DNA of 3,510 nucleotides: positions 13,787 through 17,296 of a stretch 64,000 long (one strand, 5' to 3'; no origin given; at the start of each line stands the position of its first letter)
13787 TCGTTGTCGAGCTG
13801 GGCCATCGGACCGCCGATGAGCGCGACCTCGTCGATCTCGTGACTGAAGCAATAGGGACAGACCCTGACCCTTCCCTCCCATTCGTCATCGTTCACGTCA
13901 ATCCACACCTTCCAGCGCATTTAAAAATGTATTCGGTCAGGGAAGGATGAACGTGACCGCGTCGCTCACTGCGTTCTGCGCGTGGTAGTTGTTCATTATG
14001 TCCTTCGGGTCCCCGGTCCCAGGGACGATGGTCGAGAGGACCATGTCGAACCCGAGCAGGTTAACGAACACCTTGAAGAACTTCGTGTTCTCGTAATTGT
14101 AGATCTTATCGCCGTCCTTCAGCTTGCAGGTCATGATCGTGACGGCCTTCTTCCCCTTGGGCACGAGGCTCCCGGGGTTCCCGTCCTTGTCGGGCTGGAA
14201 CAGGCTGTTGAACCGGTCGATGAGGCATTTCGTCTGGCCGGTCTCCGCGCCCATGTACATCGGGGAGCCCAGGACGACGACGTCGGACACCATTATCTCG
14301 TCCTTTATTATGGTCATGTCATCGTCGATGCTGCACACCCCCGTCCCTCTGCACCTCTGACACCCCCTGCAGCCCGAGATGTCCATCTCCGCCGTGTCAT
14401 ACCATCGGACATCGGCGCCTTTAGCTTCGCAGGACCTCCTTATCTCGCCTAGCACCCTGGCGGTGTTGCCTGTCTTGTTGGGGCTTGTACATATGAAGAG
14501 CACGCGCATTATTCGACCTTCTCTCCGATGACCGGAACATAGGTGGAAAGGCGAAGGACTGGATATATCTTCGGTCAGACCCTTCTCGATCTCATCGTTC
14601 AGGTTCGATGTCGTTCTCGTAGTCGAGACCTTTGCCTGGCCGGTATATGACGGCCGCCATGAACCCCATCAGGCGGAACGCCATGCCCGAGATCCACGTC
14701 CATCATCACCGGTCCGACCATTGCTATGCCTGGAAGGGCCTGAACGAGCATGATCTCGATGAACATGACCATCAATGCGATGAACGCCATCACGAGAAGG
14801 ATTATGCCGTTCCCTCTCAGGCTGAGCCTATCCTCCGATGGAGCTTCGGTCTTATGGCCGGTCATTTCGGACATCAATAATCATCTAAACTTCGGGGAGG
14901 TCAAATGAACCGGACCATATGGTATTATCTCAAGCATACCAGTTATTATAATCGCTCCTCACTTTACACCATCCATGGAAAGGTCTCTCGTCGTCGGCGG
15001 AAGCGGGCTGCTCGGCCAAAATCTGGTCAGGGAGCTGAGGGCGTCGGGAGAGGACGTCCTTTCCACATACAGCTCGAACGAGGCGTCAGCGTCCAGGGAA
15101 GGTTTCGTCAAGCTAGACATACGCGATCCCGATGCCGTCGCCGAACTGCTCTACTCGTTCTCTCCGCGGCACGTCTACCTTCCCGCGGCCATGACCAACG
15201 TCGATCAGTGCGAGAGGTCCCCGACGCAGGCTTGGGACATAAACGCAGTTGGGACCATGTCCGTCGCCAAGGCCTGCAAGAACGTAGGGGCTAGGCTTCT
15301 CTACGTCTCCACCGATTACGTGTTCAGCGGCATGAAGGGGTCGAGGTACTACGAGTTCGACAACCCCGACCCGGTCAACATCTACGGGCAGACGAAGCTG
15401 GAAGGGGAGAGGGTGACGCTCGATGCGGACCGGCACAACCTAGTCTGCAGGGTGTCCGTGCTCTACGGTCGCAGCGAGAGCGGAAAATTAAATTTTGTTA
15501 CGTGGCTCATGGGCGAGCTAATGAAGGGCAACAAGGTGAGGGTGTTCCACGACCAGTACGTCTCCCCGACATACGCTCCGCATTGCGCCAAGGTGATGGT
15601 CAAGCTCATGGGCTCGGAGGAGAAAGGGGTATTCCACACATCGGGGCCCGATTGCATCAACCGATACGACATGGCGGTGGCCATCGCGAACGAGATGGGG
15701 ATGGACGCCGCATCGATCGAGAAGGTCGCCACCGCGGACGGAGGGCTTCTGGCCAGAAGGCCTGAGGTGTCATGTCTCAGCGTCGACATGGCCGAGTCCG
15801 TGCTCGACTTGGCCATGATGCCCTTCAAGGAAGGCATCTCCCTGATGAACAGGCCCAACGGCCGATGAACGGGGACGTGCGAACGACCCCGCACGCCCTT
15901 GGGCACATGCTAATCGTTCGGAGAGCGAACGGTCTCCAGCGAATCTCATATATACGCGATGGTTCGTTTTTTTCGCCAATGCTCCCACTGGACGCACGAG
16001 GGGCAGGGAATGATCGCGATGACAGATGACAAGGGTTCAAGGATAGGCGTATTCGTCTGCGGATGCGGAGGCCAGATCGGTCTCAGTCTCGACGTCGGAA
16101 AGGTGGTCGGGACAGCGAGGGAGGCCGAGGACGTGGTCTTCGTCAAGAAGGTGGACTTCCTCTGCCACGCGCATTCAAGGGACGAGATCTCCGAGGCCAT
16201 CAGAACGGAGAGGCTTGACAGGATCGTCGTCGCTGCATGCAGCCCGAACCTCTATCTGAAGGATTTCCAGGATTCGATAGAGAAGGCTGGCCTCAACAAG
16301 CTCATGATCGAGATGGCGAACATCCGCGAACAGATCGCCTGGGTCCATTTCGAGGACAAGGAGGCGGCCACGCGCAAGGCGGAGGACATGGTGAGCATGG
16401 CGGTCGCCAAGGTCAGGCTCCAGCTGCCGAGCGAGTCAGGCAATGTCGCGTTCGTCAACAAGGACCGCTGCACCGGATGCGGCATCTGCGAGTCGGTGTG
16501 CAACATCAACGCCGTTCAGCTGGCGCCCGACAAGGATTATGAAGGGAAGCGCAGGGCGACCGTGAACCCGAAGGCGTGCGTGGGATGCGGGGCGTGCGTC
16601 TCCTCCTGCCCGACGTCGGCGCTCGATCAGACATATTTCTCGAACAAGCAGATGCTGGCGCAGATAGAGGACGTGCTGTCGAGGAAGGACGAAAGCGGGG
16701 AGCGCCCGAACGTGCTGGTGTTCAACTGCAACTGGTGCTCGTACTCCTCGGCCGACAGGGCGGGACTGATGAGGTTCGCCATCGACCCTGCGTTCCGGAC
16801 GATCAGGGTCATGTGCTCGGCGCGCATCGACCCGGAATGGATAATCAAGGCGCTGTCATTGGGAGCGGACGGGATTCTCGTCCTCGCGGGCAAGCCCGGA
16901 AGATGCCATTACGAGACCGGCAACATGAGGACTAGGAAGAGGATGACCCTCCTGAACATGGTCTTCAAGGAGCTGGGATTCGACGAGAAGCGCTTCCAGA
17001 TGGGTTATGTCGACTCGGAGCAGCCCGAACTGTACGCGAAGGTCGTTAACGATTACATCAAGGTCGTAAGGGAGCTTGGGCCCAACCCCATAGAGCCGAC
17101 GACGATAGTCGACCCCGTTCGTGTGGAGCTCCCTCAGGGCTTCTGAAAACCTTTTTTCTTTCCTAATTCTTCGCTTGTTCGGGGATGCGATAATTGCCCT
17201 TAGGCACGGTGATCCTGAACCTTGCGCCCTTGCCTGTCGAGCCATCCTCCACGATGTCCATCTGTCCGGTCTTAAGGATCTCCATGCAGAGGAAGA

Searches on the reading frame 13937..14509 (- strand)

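Call 19: search_protein_families(library=pfam, proteins=[window:13937-14509:-])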
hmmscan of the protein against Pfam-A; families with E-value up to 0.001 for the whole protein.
window:13937-14509:- (190 aa): 2 families
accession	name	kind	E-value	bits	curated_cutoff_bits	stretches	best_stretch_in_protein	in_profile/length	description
PF03358.20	FMN_red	-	5.2e-16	59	24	1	1-102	1-98/152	NADPH-dependent FMN reductase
PF02525.22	Flavodoxin_2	-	8.6e-10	39.1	27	1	1-173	1-185/198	Flavodoxin-like fold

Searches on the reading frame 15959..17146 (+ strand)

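Call 19: search_protein_families(library=pfam, proteins=[window:15959-17146:+])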
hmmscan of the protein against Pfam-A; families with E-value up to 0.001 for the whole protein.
window:15959-17146:+ (395 aa): 15 families
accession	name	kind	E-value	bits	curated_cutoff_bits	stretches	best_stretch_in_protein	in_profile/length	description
PF02662.21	FlpD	-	1.7e-39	135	22.3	1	252-374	1-123/123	Methyl-viologen-reducing hydrogenase, delta subunit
PF14697.11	Fer4_21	-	6.2e-14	52.3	35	2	164-219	1-53/59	4Fe-4S dicluster domain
PF00037.32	Fer4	-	4.7e-13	48.8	21.1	2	201-222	2-23/24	4Fe-4S binding domain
PF12838.12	Fer4_7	-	2.7e-12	47.4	27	1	170-221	1-52/52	4Fe-4S dicluster domain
PF12837.12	Fer4_6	-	2.1e-10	40.4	25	2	200-222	2-24/24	4Fe-4S binding domain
PF13237.11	Fer4_10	-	1.9e-09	37.7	25.5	1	202-261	4-46/53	4Fe-4S dicluster domain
PF13484.11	Fer4_16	-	2.8e-09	38.1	30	1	207-261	2-60/66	4Fe-4S double cluster binding domain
PF12797.12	Fer4_2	-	8.7e-09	35.2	24.5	2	201-219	4-22/22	4Fe-4S binding domain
PF13183.11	Fer4_8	-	4.3e-08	34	27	1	205-260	3-57/68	4Fe-4S dicluster domain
PF13187.11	Fer4_9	-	5.9e-08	33.1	27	1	170-221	1-51/52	4Fe-4S dicluster domain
PF25160.1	LdpA_Fe-S-bd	-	2e-06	27.9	27.6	0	165-187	22-44/49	LdpA Fe-S cluster-binding domain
PF13534.11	Fer4_17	-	2.6e-06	28.3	22.2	0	206-260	1-49/61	4Fe-4S dicluster domain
PF12800.12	Fer4_4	-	6e-06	26.6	24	0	204-219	1-16/17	4Fe-4S binding domain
PF17179.9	Fer4_22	-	2.4e-05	25.6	27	0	201-219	75-93/95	4Fe-4S dicluster domain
PF13459.11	Fer4_15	-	0.00046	21.3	22.4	0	202-219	3-20/66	4Fe-4S single cluster domain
